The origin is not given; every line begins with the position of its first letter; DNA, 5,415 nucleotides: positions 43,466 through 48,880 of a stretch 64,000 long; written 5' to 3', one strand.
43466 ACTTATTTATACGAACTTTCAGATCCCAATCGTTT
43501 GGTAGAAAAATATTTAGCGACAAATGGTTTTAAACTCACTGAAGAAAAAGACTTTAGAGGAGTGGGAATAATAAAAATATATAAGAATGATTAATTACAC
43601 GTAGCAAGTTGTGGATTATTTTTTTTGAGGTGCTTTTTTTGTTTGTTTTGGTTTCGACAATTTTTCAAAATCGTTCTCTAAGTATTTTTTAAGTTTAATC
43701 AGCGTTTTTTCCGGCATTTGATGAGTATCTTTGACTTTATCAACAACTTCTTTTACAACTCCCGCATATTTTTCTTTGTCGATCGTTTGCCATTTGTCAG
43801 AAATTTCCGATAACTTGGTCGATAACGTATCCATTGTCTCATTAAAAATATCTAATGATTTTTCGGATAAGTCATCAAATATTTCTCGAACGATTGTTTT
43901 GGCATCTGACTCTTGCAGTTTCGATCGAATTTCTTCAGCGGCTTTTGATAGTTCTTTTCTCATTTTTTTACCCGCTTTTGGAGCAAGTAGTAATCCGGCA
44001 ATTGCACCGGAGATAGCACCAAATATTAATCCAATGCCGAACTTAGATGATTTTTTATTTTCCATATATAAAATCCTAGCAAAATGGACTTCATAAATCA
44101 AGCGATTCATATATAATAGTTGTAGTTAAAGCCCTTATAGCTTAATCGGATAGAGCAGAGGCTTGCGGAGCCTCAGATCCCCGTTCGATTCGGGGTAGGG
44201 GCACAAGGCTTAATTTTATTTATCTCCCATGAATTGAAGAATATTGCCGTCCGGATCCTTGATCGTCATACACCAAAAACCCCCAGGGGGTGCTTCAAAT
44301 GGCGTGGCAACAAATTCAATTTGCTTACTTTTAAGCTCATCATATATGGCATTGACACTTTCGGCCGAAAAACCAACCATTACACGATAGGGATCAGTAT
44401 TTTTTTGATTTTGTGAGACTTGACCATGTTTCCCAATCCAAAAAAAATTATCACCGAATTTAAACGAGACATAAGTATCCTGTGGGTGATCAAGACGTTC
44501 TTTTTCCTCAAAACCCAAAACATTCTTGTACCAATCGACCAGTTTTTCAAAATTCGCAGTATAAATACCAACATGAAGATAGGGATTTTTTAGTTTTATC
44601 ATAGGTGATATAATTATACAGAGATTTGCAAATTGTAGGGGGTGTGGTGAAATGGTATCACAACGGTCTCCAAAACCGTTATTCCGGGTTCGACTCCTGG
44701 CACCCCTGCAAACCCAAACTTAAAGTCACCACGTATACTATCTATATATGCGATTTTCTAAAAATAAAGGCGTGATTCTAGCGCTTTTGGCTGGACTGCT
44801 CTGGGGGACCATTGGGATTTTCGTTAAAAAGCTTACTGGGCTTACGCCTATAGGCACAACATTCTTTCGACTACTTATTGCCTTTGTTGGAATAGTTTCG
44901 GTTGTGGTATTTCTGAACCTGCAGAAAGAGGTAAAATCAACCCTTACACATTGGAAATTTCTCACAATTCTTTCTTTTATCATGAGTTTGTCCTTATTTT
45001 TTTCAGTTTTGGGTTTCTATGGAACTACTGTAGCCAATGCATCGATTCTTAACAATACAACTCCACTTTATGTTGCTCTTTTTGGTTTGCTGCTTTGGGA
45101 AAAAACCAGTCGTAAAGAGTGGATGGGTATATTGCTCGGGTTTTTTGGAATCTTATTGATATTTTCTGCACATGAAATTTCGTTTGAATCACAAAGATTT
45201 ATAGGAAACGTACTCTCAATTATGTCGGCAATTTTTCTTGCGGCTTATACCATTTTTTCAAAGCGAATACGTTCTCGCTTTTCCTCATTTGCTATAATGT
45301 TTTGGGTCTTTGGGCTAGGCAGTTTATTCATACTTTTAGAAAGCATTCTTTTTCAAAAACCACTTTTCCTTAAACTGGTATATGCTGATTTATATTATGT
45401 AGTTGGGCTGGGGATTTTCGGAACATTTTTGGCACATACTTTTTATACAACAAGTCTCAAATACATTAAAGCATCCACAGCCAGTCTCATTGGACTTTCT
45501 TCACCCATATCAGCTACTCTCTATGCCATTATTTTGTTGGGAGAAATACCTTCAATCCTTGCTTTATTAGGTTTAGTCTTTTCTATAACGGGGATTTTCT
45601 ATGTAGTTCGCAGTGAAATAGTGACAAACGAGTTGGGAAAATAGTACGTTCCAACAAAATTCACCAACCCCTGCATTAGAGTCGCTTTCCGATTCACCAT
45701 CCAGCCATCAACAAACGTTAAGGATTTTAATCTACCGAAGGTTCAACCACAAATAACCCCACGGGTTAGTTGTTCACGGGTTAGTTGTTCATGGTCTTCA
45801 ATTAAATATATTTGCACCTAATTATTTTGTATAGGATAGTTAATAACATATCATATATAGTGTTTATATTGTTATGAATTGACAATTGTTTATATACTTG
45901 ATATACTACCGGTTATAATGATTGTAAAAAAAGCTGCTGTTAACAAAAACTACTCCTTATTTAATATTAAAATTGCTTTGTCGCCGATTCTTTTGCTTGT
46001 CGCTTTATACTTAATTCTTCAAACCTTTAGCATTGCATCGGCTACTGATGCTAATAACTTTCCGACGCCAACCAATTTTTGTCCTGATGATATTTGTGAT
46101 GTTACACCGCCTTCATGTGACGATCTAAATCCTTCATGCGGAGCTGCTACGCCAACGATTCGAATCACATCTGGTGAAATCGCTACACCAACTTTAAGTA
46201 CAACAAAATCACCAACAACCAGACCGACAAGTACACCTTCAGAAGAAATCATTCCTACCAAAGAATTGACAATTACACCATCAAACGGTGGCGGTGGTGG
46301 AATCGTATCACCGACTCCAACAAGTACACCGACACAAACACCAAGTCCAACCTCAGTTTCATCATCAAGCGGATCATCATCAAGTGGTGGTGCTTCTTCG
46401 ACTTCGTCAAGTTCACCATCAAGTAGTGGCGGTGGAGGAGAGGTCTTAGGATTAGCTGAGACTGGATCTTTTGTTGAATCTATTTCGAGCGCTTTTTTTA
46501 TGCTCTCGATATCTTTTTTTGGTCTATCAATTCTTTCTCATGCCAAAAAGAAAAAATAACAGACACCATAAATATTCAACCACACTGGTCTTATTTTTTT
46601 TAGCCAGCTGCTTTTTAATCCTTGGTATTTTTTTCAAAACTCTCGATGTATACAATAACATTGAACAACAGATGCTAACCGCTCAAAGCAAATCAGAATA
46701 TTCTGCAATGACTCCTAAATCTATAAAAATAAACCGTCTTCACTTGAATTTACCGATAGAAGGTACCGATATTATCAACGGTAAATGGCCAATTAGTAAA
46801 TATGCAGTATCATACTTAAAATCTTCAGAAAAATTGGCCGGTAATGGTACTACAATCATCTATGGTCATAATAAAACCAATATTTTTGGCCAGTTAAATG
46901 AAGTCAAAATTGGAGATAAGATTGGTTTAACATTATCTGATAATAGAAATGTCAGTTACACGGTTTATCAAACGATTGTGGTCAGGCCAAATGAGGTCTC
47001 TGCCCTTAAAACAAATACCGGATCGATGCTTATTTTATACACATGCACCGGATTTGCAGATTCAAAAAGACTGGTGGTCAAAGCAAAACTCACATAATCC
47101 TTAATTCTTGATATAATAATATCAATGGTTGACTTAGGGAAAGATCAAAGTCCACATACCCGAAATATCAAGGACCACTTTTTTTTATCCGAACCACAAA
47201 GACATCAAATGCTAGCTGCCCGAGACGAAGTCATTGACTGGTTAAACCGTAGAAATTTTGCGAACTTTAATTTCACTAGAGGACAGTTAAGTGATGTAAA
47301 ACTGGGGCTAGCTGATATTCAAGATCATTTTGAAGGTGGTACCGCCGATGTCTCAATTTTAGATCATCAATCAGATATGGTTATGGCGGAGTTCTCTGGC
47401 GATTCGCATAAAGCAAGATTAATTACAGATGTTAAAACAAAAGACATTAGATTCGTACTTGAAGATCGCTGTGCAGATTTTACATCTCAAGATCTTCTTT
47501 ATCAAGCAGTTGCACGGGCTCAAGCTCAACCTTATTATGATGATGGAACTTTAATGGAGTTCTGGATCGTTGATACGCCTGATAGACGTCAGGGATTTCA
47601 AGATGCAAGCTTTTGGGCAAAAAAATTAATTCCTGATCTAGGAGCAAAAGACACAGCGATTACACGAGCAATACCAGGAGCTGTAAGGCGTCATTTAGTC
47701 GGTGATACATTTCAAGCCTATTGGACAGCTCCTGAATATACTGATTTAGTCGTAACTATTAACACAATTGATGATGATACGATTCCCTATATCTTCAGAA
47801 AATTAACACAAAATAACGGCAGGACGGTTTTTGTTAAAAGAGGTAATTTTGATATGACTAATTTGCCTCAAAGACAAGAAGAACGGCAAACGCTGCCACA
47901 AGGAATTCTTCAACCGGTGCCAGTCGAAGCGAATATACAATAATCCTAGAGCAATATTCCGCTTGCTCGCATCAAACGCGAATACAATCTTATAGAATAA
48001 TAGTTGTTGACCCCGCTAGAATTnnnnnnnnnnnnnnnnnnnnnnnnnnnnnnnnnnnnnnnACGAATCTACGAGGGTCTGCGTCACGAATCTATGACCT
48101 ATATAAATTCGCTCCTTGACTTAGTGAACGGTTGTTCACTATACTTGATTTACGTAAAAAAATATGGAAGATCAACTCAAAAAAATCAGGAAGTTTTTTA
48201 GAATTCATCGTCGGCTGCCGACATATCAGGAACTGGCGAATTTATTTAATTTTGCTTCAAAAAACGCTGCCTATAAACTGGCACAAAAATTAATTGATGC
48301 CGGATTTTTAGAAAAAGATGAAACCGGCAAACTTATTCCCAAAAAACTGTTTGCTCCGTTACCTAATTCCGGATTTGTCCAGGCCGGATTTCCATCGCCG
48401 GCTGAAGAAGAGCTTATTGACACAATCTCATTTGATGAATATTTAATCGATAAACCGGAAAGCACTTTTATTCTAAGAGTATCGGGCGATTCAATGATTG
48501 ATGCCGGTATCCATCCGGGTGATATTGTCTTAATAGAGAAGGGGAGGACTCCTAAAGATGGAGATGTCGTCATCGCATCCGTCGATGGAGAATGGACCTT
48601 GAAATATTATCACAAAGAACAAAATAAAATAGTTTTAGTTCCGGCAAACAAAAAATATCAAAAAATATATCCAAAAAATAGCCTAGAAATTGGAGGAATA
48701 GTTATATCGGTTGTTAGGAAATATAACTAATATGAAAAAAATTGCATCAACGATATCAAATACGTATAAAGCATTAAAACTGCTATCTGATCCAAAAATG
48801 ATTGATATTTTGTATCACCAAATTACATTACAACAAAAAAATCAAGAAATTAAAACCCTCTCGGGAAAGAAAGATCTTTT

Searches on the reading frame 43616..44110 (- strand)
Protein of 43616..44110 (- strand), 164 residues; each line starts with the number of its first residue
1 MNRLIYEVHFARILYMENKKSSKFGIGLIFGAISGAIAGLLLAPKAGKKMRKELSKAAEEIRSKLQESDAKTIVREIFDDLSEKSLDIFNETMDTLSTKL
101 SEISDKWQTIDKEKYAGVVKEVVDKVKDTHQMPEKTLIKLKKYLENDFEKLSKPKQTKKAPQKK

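Call 80: search_protein_families(library=pfam, proteins=[window:43616-44110:-], max_evalue=0.001)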
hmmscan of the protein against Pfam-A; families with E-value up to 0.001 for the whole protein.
window:43616-44110:- (164 aa): 1 family
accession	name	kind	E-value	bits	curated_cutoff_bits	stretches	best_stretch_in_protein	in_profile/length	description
PF12732.12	YtxH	-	1.3e-15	58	37.5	1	26-105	2-68/71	YtxH-like protein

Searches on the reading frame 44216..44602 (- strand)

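Call 80: search_protein_families(library=pfam, proteins=[window:44216-44602:-], max_evalue=0.001)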
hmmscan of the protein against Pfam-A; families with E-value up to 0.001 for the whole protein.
window:44216-44602:- (128 aa): 3 families
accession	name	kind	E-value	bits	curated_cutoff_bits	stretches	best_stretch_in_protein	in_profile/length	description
PF00903.31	Glyoxalase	-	3.7e-15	56.8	20.6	1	10-124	4-121/121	Glyoxalase/Bleomycin resistance protein/Dioxygenase superfamily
PF13669.12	Glyoxalase_4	-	0.00046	20.9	27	0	10-103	2-99/109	Glyoxalase/Bleomycin resistance protein/Dioxygenase superfamily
PF12681.13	Glyoxalase_2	-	0.00075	19.9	30.1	0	13-122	6-111/118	Glyoxalase-like domain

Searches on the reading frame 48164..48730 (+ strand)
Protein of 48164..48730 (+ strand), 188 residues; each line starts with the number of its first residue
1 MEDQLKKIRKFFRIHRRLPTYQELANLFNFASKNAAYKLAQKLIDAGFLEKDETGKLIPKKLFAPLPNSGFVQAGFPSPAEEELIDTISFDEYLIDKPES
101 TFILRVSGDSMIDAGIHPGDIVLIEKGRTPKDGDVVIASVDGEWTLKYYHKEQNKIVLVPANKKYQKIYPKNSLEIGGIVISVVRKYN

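Call 80: search_protein_families(library=pfam, proteins=[window:48164-48730:+], max_evalue=0.001)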
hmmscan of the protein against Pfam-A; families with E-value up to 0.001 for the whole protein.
window:48164-48730:+ (188 aa): 1 family
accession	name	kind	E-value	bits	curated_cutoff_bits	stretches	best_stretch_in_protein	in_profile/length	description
PF00717.28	Peptidase_S24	-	6.6e-30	103.6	23.3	1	70-181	4-116/116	Peptidase S24-like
